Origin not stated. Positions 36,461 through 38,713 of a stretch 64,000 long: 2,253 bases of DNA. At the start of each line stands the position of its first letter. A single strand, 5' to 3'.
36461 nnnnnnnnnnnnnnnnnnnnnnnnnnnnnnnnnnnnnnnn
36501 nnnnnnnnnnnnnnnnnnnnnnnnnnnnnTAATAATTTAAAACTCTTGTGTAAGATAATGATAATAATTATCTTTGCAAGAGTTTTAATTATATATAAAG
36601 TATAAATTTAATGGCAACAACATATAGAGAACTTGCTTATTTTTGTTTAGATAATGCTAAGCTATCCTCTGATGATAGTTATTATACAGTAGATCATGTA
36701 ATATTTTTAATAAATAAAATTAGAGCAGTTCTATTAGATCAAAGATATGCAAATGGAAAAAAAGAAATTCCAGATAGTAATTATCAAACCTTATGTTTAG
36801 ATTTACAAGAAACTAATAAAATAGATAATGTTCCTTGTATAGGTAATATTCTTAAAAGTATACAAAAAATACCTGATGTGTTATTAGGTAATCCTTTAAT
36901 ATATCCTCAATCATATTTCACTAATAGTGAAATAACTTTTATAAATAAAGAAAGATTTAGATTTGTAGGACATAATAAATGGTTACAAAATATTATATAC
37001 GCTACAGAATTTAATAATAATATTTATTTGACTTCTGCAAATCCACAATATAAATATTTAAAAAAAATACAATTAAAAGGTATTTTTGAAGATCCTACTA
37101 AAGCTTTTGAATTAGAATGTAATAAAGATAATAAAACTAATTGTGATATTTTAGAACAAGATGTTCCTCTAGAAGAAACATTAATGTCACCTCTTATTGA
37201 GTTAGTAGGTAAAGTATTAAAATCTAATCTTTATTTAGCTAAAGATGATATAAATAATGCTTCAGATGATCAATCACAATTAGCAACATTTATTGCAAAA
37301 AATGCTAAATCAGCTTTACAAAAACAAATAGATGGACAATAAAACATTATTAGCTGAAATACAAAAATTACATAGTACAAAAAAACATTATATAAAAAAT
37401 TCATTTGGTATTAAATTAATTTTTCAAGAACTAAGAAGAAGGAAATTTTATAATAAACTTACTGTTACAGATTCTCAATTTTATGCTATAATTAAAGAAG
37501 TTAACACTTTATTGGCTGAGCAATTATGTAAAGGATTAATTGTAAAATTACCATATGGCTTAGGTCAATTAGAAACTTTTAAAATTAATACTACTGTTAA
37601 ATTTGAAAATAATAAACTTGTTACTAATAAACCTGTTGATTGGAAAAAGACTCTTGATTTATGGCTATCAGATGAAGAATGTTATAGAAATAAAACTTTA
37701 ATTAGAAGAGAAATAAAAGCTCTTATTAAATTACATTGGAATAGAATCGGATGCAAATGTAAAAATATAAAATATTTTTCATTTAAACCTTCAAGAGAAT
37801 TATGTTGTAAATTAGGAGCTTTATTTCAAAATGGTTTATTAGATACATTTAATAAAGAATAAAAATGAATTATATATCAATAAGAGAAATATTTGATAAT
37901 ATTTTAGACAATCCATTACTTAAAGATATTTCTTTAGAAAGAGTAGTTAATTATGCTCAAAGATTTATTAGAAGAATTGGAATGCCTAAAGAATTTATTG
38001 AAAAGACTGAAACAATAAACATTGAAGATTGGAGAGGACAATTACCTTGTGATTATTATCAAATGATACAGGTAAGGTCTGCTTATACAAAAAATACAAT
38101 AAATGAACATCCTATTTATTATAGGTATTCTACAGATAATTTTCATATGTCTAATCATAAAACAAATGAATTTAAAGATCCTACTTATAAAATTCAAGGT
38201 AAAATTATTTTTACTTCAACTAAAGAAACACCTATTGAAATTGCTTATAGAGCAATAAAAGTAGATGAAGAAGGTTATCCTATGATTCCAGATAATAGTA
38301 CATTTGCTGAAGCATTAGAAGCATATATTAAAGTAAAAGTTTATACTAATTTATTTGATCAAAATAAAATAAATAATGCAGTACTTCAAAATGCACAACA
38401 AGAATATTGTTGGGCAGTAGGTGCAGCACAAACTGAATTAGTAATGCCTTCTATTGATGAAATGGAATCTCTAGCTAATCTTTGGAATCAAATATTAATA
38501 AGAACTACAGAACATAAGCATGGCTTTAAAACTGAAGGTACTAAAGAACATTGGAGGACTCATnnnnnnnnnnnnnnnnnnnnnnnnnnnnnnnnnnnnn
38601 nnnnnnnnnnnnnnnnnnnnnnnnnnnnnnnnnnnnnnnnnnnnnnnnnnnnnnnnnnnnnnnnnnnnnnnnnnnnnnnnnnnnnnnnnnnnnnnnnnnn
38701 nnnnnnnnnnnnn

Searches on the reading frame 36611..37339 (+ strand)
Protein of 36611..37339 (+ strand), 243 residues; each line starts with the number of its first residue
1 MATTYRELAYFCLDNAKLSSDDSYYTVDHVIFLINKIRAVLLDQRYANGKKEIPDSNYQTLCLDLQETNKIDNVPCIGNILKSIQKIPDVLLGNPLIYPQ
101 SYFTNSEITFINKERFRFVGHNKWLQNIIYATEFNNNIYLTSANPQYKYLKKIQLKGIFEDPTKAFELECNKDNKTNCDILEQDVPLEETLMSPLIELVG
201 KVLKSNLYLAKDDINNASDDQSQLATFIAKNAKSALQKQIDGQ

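Call 27: search_protein_families(library=pfam, proteins=[window:36611-37339:+], max_evalue=0.01)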
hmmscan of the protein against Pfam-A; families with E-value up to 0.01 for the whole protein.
window:36611-37339:+ (243 aa): 1 family
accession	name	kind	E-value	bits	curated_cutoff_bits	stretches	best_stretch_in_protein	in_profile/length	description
PF25702.1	CrAss_Ring_2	-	9.9e-47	159.8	27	1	7-220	1-209/210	Phage tail ring protein 2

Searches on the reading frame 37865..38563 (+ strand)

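Call 27: search_protein_families(library=pfam, proteins=[window:37865-38563:+], max_evalue=0.01)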
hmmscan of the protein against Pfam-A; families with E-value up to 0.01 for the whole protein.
window:37865-38563:+ (233 aa): 1 family
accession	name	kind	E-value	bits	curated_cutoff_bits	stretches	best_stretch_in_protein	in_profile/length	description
PF24228.1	CrAss_Ring_1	-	6e-66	223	27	1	1-231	3-268/272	Phage tail ring protein 1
